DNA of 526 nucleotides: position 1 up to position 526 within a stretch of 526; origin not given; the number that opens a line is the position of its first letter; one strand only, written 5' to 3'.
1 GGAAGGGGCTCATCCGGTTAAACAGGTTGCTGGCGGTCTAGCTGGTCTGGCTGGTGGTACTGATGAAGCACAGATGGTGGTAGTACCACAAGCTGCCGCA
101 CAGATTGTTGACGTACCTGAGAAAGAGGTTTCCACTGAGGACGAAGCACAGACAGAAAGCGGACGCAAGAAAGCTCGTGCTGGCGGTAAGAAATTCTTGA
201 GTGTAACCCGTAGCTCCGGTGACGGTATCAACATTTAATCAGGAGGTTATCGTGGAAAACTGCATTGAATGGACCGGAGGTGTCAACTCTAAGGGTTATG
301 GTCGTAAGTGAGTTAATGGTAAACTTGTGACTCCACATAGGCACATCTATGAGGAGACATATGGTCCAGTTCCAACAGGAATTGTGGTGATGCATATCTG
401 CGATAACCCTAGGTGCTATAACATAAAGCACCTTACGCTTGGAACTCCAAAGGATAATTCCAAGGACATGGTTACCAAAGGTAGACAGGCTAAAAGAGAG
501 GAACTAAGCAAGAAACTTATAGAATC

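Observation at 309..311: In-frame TGA at the conserved Trp position of an HNH homing endonuclease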

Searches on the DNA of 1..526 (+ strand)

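Call 4: search_dna_similar(query=window:1-526:+, collection=phages, mode=near, max_rows=60)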
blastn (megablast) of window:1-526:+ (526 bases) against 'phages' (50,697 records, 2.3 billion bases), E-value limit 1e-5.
Records with a match: 176; places in all: 176; records where one place covers at least 80% of the query: 112.
Best place of each record, by identity: 95-99% 113; 90-95% 32; 80-90% 25; 60-80% 6.
By first word of the organism name: Escherichia 135; Yersinia 15; Salmonella 9; Teseptimavirus 7; Shigella 4; Serratia 2; Pectobacterium 2; Enterobacteria 1; Cedecea 1.
By host as written in the record: - 85; Escherichia coli 23; Escherichia coli rfaC 14; Yersinia pestis 7; Yersinia enterocolitica 5; Escherichia coli B 4; Shigella sp. 4; Escherichia coli BL21 3; and 21 more.
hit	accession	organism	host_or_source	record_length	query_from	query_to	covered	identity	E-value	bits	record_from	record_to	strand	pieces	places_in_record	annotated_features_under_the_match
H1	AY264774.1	Escherichia phage T7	-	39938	1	523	99%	97.9%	0e+0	905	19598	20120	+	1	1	gene 7.7 | gene 7.3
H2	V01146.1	Escherichia phage T7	-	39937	1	523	99%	97.9%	0e+0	905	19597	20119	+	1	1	unnamed protein product; gene 7.7 | unnamed protein product; gene 7.3, host range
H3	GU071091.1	Escherichia phage T7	-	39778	1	523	99%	97.9%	0e+0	905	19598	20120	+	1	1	7.7 protein | predicted protein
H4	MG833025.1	Escherichia phage T7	Escherichia coli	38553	1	523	99%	97.9%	0e+0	905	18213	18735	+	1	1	hypothetical protein | tail assembly protein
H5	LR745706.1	Escherichia phage T7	-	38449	1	523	99%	97.9%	0e+0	905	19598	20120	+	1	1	hypothetical protein | tail assembly protein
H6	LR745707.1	Escherichia phage T7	-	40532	1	523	99%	97.9%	0e+0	905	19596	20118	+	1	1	hypothetical protein | tail assembly protein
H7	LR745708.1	Escherichia phage T7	-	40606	1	523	99%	97.9%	0e+0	905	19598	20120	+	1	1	hypothetical protein | tail assembly protein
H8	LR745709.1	Escherichia phage T7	-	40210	1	523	99%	97.9%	0e+0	905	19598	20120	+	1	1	hypothetical protein | tail assembly protein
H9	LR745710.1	Escherichia phage T7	-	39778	1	523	99%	97.9%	0e+0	905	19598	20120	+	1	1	hypothetical protein | tail assembly protein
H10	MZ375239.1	Escherichia phage T7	-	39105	1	523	99%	97.9%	0e+0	905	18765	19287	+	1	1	hypothetical protein | tail assembly protein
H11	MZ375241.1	Escherichia phage T7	-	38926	1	523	99%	97.9%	0e+0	905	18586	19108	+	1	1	hypothetical protein | tail assembly protein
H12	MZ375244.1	Escherichia phage T7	-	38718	1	523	99%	97.9%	0e+0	905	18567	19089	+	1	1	hypothetical protein | tail assembly protein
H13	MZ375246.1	Escherichia phage T7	-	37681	1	523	99%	97.9%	0e+0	905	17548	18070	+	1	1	hypothetical protein | tail assembly protein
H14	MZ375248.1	Escherichia phage T7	-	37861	1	523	99%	97.9%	0e+0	905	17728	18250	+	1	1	hypothetical protein | tail assembly protein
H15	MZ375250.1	Escherichia phage T7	-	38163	1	523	99%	97.9%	0e+0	905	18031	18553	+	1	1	hypothetical protein | tail assembly protein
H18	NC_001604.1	Escherichia phage T7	Escherichia coli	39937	1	523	99%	97.9%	0e+0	905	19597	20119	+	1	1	HNH endonuclease | host range and adsorption protein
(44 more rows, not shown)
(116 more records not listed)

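Call 5: get_annotated_region(hit=H18, flank=1500)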
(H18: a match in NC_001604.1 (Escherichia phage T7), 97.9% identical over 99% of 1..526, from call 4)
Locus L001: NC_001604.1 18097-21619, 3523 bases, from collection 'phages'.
description: Enterobacteria phage T7, complete genome.
organism: Escherichia phage T7 (NCBI taxid 10760)
taxonomy: Viruses; Duplodnaviria; Heunggongvirae; Uroviricota; Caudoviricetes; Autographiviridae; Studiervirinae; Teseptimavirus; Teseptimavirus T7
host: Escherichia coli; source: -; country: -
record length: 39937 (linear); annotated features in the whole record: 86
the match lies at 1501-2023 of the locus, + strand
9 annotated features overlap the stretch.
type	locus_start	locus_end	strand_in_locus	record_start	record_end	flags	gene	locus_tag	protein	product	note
CDS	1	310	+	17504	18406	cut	-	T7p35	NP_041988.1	exonuclease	The T7 exonuclease encoded by gene 6 is required for (a) recombination and (b) for the degradation of host chromosomal ...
CDS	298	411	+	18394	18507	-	-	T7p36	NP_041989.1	DUF5516 domain-containing protein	gene 6.3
regulatory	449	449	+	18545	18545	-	-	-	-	promoter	T7 promoter phi6.5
CDS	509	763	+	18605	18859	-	-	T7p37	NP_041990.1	DUF2717 domain-containing protein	gene 6.5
CDS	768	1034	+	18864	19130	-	-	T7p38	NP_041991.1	DUF5476 family protein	may be involved in virion morphogenesis and is injected from virion into host cell. Other names: gp6.7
CDS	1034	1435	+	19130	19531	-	-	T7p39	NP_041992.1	host range and adsorption protein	gene 7, host range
CDS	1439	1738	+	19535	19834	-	-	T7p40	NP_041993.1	host range and adsorption protein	required for virion infectivity but not morphogenesis. In T7, gp 7.3 appears to be required for the assembly of tail ...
CDS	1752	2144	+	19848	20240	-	-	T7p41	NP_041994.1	HNH endonuclease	gene 7.7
CDS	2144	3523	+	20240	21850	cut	-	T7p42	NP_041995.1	head-tail adaptor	gene 8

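Call 14: search_dna_similar(query=window:1-526:+, collection=phages, mode=near, max_rows=45, rows=spread)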
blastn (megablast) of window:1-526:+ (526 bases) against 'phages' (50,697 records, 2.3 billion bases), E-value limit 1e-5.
Records with a match: 176; places in all: 176; records where one place covers at least 80% of the query: 112.
Best place of each record, by identity: 95-99% 113; 90-95% 32; 80-90% 25; 60-80% 6.
By first word of the organism name: Escherichia 135; Yersinia 15; Salmonella 9; Teseptimavirus 7; Shigella 4; Serratia 2; Pectobacterium 2; Enterobacteria 1; Cedecea 1.
By host as written in the record: - 85; Escherichia coli 23; Escherichia coli rfaC 14; Yersinia pestis 7; Yersinia enterocolitica 5; Escherichia coli B 4; Shigella sp. 4; Escherichia coli BL21 3; and 21 more.
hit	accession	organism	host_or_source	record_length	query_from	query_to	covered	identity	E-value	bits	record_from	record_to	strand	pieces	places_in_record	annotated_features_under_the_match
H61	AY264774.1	Escherichia phage T7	-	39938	1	523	99%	97.9%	0e+0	905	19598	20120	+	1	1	gene 7.7 | gene 7.3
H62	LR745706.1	Escherichia phage T7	-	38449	1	523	99%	97.9%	0e+0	905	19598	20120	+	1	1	hypothetical protein | tail assembly protein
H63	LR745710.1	Escherichia phage T7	-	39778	1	523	99%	97.9%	0e+0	905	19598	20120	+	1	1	hypothetical protein | tail assembly protein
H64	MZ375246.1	Escherichia phage T7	-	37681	1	523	99%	97.9%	0e+0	905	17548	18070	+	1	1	hypothetical protein | tail assembly protein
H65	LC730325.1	Escherichia phage T7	Escherichia coli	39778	1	523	99%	97.9%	0e+0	905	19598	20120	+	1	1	record has no annotation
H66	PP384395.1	Teseptimavirus T7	Escherichia coli B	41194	1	523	99%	97.9%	0e+0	905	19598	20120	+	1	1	7.7: HNH endonuclease | 7.3: host range protein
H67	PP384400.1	Escherichia phage T7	Escherichia coli rfaC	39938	1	523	99%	97.9%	0e+0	905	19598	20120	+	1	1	7.7: HNH endonuclease | 7.3: host range protein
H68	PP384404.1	Escherichia phage T7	Escherichia coli rfaC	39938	1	523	99%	97.9%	0e+0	905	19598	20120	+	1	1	7.7: HNH endonuclease | 7.3: host range protein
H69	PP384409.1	Escherichia phage T7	Escherichia coli rfaC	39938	1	523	99%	97.9%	0e+0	905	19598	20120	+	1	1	7.7: HNH endonuclease | 7.3: host range protein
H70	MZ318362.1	Escherichia phage T7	Escherichia coli BL21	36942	1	523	99%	97.7%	0e+0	900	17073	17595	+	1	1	hypothetical protein | tail assembly protein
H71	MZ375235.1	Escherichia phage T7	-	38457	1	523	99%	97.7%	0e+0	900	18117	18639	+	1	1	hypothetical protein | tail assembly protein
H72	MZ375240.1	Escherichia phage T7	-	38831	1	523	99%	97.7%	0e+0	900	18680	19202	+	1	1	hypothetical protein | tail assembly protein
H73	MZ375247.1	Escherichia phage T7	-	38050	1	523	99%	97.7%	0e+0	900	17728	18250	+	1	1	hypothetical protein | tail assembly protein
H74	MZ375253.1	Escherichia phage T7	-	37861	1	523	99%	97.7%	0e+0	900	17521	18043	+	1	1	hypothetical protein | tail assembly protein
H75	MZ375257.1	Escherichia phage T7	-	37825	1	523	99%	97.7%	0e+0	900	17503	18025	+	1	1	hypothetical protein | tail assembly protein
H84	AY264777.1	Escherichia phage T7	-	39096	1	523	99%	97.3%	0e+0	889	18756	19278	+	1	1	gene 7.7 | gene 7.3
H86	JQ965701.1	Yersinia phage YpP-R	Yersinia pestis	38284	14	523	97%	93.1%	0e+0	739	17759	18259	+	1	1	hypothetical protein | host range protein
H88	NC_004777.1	Yersinia phage phiA1122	Yersinia pestis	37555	87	523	83%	96.1%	0e+0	713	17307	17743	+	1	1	HNH endonuclease | host range and adsorption protein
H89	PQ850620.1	Escherichia phage MeretOppenheim_Bas102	Escherichia coli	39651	1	421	80%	76.6%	1e-55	222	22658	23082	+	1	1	host range and adsorption protein | HNH endonuclease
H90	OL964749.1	Escherichia phage T7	-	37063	1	251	48%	97.6%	2e-118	431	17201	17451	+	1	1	hypothetical protein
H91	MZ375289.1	Escherichia phage T7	-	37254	1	251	48%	97.2%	7e-117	425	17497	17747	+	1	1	tail assembly protein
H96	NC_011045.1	Escherichia phage 13a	Escherichia coli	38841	26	216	36%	92.1%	4e-70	270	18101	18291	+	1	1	7.3: gp7.3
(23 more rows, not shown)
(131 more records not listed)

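Call 15: get_annotated_region(hit=H86, flank=100)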
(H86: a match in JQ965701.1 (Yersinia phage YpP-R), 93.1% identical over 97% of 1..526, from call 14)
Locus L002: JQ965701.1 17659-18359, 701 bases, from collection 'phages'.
description: Yersinia phage YpP-R, complete sequence.
organism: Yersinia phage YpP-R (NCBI taxid 1176765)
taxonomy: Viruses; Duplodnaviria; Heunggongvirae; Uroviricota; Caudoviricetes; Autographiviridae; Studiervirinae; Teseptimavirus; Teseptimavirus YpPY
host: Yersinia pestis; source: -; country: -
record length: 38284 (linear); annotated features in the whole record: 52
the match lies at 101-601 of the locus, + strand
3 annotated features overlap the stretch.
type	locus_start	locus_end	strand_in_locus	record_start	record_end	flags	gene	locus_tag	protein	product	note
CDS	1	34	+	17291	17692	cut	-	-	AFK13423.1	hypothetical protein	-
CDS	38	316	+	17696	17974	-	-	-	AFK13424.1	host range protein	-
CDS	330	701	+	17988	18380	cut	-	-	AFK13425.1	hypothetical protein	-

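Call 16: get_annotated_region(hit=H88, flank=200)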
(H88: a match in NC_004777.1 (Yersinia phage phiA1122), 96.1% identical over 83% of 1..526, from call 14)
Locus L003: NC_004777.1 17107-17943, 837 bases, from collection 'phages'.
description: Yersinia pestis phage phiA1122, complete genome.
organism: Yersinia phage phiA1122 (NCBI taxid 227720)
taxonomy: Viruses; Duplodnaviria; Heunggongvirae; Uroviricota; Caudoviricetes; Autographiviridae; Studiervirinae; Teseptimavirus; Teseptimavirus YpPY
host: Yersinia pestis; source: -; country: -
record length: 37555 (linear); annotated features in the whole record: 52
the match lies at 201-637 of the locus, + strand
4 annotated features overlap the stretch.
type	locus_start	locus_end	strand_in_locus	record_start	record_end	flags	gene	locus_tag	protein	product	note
CDS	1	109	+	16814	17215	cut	-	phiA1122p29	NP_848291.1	host range and adsorption protein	similar to T7 protein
CDS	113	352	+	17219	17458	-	-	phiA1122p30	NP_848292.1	host range and adsorption protein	required for virion infectivity but not morphogenesis. In T7, gp 7.3 appears to be required for the assembly of tail ...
CDS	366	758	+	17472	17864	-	-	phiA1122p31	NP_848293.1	HNH endonuclease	similar to T7 protein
CDS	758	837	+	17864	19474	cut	-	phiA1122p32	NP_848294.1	head-tail adaptor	similar to T7 protein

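Call 17: get_annotated_region(hit=H89, flank=200)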
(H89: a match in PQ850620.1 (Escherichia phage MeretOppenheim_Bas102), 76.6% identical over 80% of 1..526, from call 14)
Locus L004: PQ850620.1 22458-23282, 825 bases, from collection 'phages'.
description: Escherichia phage MeretOppenheim_Bas102, complete genome.
organism: Escherichia phage MeretOppenheim_Bas102 (NCBI taxid 3398427)
taxonomy: Viruses; Duplodnaviria; Heunggongvirae; Uroviricota; Caudoviricetes
host: Escherichia coli; source: sewage plant inflow; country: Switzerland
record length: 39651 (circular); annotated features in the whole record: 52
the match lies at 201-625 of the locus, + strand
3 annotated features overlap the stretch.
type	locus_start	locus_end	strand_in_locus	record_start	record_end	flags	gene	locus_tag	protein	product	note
CDS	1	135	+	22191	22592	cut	-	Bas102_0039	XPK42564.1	host range and adsorption protein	auxiliary metabolic gene and host takeover; moron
CDS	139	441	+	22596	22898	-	-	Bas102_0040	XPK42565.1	host range and adsorption protein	auxiliary metabolic gene and host takeover; moron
CDS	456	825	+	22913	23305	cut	-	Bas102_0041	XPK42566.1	HNH endonuclease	RNA and nucleotide metabolism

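Call 18: get_annotated_region(hit=H84, flank=100)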
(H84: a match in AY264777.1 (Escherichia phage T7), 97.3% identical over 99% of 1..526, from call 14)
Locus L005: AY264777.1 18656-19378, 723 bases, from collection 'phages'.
description: Enterobacteria phage T7 isolate P, complete genome.
organism: Escherichia phage T7 (NCBI taxid 10760)
taxonomy: Viruses; Duplodnaviria; Heunggongvirae; Uroviricota; Caudoviricetes; Autographiviridae; Studiervirinae; Teseptimavirus; Teseptimavirus T7
host: -; source: -; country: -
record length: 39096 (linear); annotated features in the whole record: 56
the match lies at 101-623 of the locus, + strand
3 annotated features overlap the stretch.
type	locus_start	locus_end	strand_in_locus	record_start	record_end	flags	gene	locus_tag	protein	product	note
CDS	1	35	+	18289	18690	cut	-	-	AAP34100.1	gene 7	-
CDS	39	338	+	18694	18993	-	-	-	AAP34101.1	gene 7.3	-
CDS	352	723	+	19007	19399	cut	-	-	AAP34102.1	gene 7.7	-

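Call 19: get_annotated_region(hit=H96, flank=400)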
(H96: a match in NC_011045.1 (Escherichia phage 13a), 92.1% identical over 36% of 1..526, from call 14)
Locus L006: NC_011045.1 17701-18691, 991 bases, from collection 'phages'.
description: Enterobacteria phage 13a, complete genome.
organism: Escherichia phage 13a (NCBI taxid 532076)
taxonomy: Viruses; Duplodnaviria; Heunggongvirae; Uroviricota; Caudoviricetes; Autographiviridae; Studiervirinae; Teseptimavirus; Teseptimavirus 13a
host: Escherichia coli; source: -; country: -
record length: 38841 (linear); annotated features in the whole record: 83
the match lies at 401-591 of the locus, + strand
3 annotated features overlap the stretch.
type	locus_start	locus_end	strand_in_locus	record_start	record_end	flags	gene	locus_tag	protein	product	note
CDS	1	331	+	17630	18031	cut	7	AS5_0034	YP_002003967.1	host range and adsorption protein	-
CDS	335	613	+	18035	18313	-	7.3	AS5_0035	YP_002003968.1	gp7.3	-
CDS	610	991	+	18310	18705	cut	7.7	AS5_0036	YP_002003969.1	HNH endonuclease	-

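Call 35: search_dna_similar(query=window:1-526:+, collection=plasmids, mode=near, max_rows=10)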
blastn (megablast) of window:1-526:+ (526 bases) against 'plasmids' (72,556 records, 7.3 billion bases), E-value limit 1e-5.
No match.

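Call 36: search_dna_similar(query=window:1-526:+, collection=ecoli_genomes, mode=near, max_rows=10)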
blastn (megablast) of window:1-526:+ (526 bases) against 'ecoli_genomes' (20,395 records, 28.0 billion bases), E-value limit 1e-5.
No match.

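Call 39: get_annotated_region(hit=H91, flank=700)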
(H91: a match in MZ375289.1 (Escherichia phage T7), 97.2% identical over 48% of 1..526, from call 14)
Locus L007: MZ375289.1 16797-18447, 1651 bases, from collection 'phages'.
description: Mutant Escherichia phage T7 clone T7_290L, complete genome.
organism: Escherichia phage T7 (NCBI taxid 10760)
taxonomy: Viruses; Duplodnaviria; Heunggongvirae; Uroviricota; Caudoviricetes; Autographiviridae; Studiervirinae; Teseptimavirus; Teseptimavirus T7
host: -; source: -; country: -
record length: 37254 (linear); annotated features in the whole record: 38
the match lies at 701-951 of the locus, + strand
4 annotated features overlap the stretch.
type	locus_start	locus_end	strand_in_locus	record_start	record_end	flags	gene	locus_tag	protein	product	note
CDS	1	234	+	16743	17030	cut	-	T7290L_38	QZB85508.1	hypothetical protein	-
CDS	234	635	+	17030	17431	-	-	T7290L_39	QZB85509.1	hypothetical protein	-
CDS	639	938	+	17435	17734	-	-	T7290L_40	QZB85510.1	tail assembly protein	-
CDS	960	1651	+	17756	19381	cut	-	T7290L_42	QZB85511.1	head-tail connector protein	-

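Call 40: get_annotated_region(hit=H90, flank=700)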
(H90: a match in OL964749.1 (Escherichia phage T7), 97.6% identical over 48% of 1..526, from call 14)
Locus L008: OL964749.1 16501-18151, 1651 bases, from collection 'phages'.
description: Mutant Escherichia phage T7 clone T7_1t2, complete genome.
organism: Escherichia phage T7 (NCBI taxid 10760)
taxonomy: Viruses; Duplodnaviria; Heunggongvirae; Uroviricota; Caudoviricetes; Autographiviridae; Studiervirinae; Teseptimavirus; Teseptimavirus T7
host: -; source: -; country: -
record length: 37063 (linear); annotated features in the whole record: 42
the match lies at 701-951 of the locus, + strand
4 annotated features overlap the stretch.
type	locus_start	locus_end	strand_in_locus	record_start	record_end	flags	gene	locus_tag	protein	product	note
CDS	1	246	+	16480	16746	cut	-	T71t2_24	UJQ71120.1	DUF5476 family protein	-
CDS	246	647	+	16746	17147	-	-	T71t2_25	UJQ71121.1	hypothetical protein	hypothetical protein HOU37_gp28 [Enterobacteria phage vB_EcoP_IME390]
CDS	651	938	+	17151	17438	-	-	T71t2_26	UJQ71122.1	hypothetical protein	gene 7.3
CDS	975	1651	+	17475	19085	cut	-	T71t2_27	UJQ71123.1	head-tail connector protein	-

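Call 44: search_rna_families(source=window, threshold=evalue, max_evalue=1)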
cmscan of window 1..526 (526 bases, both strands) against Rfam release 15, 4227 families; matches with E-value up to 1: 0.
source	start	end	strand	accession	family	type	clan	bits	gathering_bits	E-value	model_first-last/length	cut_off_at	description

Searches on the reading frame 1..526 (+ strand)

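Call 9: search_protein_families(library=pfam, proteins=[L001:1752-2141:+], max_evalue=0.01)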
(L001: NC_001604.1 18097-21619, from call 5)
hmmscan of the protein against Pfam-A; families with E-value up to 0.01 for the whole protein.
L001:1752-2141:+ (130 aa): 2 families
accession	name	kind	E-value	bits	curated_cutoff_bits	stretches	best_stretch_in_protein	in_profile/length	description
PF13392.12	HNH_3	-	2.6e-13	49.8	24.8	1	29-70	4-45/46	HNH endonuclease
PF05551.17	zf-His_Me_endon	-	0.0055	17.4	27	1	46-73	67-94/131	Zinc-binding loop region of homing endonuclease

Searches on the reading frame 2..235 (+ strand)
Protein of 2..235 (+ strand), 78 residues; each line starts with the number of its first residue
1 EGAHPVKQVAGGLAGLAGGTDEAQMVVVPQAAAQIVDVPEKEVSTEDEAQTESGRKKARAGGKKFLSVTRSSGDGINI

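Call 48: find_homologous_proteins(query=window:2-235:+, max_evalue=0.001)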
Query window:2-235:+ (78 aa): 219 proteins with E <= 0.001 among 227 candidates; the best 120 are listed.
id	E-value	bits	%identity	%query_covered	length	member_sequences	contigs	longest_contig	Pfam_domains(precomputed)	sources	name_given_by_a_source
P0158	3.2e-33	130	91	100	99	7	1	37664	PF11653.14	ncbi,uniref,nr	ncbi:gene 7.3 [Escherichia phage T7]|uniref:Gene 7.3 n=1 Tax=Escherichia phage T7 TaxID=10760 RepID=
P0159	1.1e-32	128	91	100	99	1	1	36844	PF11653.14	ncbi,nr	ncbi:tail assembly protein [Escherichia phage T7]|nr:tail assembly protein [Escherichia phage T7]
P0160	6.1e-30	120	87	97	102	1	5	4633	PF11653.14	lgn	-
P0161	1.6e-28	115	83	97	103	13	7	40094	PF11653.14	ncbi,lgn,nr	ncbi:host range and adsorption protein [Escherichia phage PGX1]|nr:host range and adsorption protein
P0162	2.1e-28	115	79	100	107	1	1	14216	PF11653.14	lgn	-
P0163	2.3e-28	115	81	96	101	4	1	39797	PF11653.14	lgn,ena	-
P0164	2.8e-28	115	85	97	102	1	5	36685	PF11653.14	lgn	-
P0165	8.4e-28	113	85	73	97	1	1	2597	PF11653.14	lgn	-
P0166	1.1e-27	113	89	73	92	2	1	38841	PF11653.14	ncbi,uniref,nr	ncbi:gp7.3 [Escherichia phage 13a]|uniref:Gp7.3 n=1 Tax=Escherichia phage 13a TaxID=532076 RepID=B3V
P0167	4.7e-27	111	84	97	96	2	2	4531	PF11653.14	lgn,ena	-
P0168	2.2e-26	109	80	100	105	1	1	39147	PF11653.14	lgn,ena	-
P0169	2.4e-26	108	82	100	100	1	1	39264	PF11653.14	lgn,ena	-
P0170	2.7e-26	108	91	58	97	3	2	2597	PF11653.14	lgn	-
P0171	4.7e-26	108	81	96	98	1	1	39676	PF11653.14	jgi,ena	jgi:hypothetical protein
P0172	5.5e-26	107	78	97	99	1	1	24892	PF11653.14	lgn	-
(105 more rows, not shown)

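Call 49: list_cluster_members(proteins=[P0001, P0158])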
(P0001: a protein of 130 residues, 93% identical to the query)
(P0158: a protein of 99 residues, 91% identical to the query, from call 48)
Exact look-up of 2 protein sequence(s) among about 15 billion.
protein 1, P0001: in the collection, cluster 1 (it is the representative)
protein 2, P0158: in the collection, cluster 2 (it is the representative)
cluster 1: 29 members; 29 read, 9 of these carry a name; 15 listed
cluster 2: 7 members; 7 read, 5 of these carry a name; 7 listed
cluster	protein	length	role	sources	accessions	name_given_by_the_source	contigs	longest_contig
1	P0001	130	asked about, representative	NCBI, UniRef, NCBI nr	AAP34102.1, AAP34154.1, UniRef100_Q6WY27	gene 7.7 [Escherichia phage T7] | Gene 7.7 n=1 Tax=Escherichia phage T7 TaxID=10760 RepID=Q6WY27_BPT7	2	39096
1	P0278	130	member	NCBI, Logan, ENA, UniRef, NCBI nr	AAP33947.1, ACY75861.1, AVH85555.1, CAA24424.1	HNH endonuclease [Teseptimavirus T7] | Protein 7.7 n=2 Tax=Escherichia phage T7 TaxID=10760 RepID=Y77_BPT7 | HNH endonuclease [Escherichia phage T7]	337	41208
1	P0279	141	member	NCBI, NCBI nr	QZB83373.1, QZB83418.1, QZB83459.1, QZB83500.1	hypothetical protein T720S_41 [Escherichia phage T7] | hypothetical protein T710L_41 [Escherichia phage T7]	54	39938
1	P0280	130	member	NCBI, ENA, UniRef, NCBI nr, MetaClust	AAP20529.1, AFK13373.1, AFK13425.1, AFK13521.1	HNH endonuclease [Yersinia phage phiA1122] | HNH nuclease domain-containing protein n=4 Tax=Teseptimavirus TaxID=110456 ... | status=active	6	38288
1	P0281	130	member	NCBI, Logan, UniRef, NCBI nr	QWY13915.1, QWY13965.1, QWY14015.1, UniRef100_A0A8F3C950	hypothetical protein T7delholinF10_41 [Escherichia phage T7] | HNH nuclease domain-containing protein n=1 Tax=Escherichia phage T7 TaxID=10760 ... | hypothetical protein [Synthetic phage]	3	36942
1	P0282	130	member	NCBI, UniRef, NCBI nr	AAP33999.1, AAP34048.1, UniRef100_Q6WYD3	gene 7.7 [Escherichia phage T7] | Gene 7.7 n=1 Tax=Escherichia phage T7 TaxID=10760 RepID=Q6WYD3_BPT7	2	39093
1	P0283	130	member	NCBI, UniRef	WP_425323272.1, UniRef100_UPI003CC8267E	HNH endonuclease signature motif containing protein [Escherichia coli] | HNH endonuclease signature motif containing protein n=1 Tax=Escherichia coli TaxID=562 ...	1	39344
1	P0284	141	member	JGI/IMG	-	hypothetical protein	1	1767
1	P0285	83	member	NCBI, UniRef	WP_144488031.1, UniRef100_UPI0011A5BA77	HNH endonuclease signature motif containing protein, partial [Bacillus pumilus] | HNH endonuclease signature motif containing protein n=1 Tax=Bacillus pumilus TaxID=1408 ...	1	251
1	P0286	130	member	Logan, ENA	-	-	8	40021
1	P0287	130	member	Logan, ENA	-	-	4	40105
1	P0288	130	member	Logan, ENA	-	-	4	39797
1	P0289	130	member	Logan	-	-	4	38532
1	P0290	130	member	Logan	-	-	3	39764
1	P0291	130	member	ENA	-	-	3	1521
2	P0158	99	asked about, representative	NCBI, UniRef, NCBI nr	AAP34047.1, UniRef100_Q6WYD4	gene 7.3 [Escherichia phage T7] | Gene 7.3 n=1 Tax=Escherichia phage T7 TaxID=10760 RepID=Q6WYD4_BPT7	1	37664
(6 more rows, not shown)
